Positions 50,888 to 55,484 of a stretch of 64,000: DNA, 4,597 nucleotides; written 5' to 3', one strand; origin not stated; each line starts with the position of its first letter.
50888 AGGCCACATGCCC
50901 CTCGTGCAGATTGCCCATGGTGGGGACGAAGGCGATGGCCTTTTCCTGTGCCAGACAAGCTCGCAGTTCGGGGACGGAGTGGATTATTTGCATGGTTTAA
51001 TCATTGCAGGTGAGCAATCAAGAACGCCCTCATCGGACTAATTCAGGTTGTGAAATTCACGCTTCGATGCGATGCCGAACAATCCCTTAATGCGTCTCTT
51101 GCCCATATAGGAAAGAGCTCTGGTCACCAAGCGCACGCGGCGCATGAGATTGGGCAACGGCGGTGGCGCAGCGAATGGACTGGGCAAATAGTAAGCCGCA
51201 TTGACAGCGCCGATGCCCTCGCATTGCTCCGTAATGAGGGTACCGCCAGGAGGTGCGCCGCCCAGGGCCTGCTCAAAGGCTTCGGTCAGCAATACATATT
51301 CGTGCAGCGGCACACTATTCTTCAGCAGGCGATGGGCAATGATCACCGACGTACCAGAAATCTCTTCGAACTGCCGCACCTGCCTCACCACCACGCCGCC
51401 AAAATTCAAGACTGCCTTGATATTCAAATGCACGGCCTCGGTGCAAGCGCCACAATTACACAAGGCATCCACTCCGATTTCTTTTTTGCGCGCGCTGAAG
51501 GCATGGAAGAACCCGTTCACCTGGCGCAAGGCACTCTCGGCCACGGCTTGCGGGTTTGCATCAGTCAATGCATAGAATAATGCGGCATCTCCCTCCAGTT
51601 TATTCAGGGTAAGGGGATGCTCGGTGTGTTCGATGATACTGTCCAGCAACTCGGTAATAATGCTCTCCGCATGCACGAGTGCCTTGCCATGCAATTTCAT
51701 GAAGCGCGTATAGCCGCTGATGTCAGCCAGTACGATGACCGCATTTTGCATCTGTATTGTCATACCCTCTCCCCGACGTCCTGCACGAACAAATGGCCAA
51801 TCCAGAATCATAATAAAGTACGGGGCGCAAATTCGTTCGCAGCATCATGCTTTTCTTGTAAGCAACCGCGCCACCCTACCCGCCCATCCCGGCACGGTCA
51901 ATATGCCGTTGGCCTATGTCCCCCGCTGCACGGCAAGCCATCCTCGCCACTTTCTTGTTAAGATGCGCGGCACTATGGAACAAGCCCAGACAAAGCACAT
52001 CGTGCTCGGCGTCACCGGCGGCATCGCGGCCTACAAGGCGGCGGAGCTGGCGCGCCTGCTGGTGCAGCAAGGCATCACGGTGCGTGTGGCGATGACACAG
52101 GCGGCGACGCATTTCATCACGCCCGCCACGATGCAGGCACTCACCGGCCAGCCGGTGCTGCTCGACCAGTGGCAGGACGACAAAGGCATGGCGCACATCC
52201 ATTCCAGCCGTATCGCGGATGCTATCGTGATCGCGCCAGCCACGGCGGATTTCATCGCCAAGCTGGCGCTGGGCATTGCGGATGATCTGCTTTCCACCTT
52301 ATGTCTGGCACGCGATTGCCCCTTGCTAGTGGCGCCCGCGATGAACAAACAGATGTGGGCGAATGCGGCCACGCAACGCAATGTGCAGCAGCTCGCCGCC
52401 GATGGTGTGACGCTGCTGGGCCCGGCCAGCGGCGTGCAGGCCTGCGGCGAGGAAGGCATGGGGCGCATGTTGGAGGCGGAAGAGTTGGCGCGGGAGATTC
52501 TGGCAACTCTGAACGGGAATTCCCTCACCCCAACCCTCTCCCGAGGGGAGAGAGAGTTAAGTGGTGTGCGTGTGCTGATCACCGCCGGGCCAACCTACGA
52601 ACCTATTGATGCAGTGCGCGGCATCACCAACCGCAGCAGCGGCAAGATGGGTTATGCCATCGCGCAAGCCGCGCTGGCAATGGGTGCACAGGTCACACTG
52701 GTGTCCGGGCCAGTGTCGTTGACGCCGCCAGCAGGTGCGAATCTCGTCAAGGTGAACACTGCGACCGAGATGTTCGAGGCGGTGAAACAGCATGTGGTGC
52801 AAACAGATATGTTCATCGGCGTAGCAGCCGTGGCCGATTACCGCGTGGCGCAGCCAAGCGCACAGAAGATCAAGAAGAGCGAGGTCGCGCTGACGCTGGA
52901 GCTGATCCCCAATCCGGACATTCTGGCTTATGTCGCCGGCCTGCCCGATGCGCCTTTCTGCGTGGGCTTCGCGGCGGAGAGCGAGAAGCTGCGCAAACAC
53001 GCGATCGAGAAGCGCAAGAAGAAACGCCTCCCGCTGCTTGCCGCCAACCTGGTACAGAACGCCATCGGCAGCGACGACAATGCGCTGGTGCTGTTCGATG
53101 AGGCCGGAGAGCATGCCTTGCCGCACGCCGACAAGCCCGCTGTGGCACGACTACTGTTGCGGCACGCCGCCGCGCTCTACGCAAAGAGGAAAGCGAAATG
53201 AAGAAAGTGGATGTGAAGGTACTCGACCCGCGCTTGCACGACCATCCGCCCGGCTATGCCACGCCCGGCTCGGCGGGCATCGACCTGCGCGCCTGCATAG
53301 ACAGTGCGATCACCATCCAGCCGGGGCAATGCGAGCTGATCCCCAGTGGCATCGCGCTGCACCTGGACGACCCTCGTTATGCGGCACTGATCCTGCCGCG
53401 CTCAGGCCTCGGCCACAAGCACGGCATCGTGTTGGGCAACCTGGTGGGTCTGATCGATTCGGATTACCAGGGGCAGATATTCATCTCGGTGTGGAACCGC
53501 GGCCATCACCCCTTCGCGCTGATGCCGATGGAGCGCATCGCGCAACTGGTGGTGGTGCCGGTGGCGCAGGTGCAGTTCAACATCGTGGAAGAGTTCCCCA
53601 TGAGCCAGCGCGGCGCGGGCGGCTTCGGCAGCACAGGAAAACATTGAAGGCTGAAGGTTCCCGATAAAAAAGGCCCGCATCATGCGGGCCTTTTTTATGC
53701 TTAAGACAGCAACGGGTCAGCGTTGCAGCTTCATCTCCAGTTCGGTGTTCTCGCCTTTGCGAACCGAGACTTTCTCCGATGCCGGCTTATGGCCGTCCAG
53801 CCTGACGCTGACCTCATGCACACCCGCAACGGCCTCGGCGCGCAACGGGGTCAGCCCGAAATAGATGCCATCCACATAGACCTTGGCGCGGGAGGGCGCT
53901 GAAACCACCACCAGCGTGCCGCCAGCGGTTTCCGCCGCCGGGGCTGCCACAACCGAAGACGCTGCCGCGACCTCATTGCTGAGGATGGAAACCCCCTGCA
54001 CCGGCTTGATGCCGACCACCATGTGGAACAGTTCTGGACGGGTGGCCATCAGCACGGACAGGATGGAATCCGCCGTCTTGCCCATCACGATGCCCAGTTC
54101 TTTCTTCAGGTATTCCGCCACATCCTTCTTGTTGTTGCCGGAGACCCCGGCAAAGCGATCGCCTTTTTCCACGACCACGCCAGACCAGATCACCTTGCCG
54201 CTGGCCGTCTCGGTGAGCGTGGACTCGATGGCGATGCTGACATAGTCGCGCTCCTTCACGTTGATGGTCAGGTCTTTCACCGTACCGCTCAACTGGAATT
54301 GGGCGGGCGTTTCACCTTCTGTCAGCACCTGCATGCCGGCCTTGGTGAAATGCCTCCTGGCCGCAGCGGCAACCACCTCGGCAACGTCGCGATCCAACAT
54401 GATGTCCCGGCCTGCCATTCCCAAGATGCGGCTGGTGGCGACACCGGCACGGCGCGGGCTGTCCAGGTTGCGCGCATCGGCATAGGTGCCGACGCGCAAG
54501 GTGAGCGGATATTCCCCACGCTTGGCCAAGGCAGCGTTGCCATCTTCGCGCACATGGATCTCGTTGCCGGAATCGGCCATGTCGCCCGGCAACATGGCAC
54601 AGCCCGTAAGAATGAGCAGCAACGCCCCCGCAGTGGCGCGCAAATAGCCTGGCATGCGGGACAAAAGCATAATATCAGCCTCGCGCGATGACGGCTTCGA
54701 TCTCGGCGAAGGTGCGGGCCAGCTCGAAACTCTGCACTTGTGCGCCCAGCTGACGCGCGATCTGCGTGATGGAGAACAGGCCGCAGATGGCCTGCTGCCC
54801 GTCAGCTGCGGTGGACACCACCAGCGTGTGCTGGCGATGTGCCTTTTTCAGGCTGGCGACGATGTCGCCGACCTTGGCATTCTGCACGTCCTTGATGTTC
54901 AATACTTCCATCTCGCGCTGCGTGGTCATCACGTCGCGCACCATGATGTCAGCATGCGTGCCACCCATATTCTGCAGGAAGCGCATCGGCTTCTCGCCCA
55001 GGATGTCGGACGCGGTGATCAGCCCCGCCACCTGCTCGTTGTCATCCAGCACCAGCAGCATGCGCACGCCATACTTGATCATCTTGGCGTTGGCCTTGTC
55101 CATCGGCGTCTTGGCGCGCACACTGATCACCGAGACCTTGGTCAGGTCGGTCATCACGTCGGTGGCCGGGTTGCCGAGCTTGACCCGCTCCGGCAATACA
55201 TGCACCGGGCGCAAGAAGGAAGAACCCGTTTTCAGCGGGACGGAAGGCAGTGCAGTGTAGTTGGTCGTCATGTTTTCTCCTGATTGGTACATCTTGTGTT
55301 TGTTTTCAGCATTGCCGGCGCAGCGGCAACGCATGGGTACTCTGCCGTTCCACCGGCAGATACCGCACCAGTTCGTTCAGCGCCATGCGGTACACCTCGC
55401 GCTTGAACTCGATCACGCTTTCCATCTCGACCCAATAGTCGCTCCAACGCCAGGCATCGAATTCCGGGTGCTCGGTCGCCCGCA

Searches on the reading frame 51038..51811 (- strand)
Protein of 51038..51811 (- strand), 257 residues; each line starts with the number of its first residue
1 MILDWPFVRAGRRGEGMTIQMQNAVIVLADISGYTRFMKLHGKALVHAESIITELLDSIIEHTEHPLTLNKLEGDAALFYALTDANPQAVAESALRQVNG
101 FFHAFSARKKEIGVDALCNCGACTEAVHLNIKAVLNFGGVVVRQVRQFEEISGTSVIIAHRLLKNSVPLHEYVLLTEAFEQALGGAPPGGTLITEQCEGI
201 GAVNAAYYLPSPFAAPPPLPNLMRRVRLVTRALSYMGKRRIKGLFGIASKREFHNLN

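Call 20: search_protein_families(library=pfam, proteins=[window:51038-51811:-], max_evalue=0.001)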
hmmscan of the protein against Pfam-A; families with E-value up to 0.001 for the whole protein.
window:51038-51811:- (257 aa): 1 family
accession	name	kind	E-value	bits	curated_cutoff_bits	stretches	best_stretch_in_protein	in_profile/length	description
PF10851.13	DUF2652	-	3.8e-30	104.7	22.1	1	52-172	1-118/118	Protein of unknown function (DUF2652)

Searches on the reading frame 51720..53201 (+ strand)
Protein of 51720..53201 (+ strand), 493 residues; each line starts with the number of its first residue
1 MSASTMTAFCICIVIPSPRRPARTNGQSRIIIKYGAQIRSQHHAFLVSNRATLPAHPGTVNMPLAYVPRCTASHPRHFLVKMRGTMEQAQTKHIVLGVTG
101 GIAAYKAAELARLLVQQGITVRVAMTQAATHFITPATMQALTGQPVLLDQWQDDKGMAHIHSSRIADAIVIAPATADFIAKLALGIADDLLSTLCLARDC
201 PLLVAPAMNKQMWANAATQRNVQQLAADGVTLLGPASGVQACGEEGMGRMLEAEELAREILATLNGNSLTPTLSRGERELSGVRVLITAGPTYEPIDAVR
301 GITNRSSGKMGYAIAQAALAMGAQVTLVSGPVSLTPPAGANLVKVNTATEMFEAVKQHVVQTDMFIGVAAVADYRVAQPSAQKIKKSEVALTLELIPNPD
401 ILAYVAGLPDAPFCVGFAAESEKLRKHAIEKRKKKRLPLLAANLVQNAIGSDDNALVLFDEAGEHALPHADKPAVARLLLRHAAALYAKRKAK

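Call 20: search_protein_families(library=pfam, proteins=[window:51720-53201:+], max_evalue=0.001)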
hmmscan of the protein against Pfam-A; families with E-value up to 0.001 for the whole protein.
window:51720-53201:+ (493 aa): 2 families
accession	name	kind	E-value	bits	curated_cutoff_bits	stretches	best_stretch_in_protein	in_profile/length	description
PF04127.22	DFP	-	2.3e-65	220.3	22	1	280-458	1-185/186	DNA/pantothenate metabolism flavoprotein C-terminal domain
PF02441.25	Flavoprotein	-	3.9e-32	111.5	22.7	1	92-263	1-161/162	Flavoprotein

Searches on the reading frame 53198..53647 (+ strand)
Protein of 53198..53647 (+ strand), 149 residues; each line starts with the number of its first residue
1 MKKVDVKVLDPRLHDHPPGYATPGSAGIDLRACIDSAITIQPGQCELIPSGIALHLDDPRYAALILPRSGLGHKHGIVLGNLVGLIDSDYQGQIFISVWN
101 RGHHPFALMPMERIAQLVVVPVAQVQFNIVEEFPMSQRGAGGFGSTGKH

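Call 20: search_protein_families(library=pfam, proteins=[window:53198-53647:+], max_evalue=0.001)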
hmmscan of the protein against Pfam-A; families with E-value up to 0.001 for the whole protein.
window:53198-53647:+ (149 aa): 2 families
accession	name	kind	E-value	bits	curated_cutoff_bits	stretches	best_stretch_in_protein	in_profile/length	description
PF00692.24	dUTPase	-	3.9e-34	117.7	22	1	18-147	6-129/129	dUTPase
PF22769.1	DCD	-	8.9e-09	36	27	1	36-119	69-150/153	dCTP deaminase-like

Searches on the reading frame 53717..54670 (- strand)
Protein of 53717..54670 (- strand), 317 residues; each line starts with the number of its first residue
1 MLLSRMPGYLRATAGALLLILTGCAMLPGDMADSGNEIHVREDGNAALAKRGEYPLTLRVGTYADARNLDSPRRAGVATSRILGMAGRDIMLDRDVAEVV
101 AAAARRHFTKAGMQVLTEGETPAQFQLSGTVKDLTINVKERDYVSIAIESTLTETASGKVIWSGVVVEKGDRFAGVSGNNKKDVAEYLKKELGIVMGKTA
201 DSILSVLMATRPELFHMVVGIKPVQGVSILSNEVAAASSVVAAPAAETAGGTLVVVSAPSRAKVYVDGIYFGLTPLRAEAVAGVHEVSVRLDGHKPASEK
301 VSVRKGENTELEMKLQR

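Call 20: search_protein_families(library=pfam, proteins=[window:53717-54670:-], max_evalue=0.001)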
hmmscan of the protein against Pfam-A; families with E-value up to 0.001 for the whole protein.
window:53717-54670:- (317 aa): 1 family
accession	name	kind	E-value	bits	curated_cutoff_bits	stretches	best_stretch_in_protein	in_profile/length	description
PF08308.17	PEGA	-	2.7e-16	59.6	20.8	1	251-317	2-69/71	PEGA domain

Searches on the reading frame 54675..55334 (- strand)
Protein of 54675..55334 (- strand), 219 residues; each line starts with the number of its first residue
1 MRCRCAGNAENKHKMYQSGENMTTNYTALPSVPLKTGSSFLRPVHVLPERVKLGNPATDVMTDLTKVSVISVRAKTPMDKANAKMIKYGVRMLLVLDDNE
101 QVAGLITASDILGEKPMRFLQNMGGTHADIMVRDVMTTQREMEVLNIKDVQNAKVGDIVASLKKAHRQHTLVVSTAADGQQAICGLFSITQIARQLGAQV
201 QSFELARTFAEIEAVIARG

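Call 20: search_protein_families(library=pfam, proteins=[window:54675-55334:-], max_evalue=0.001)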
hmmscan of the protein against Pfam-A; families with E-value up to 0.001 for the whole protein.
window:54675-55334:- (219 aa): 1 family
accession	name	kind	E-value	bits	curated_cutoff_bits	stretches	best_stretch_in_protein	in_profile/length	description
PF00571.33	CBS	-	1.4e-10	41.8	24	1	59-113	3-53/57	CBS domain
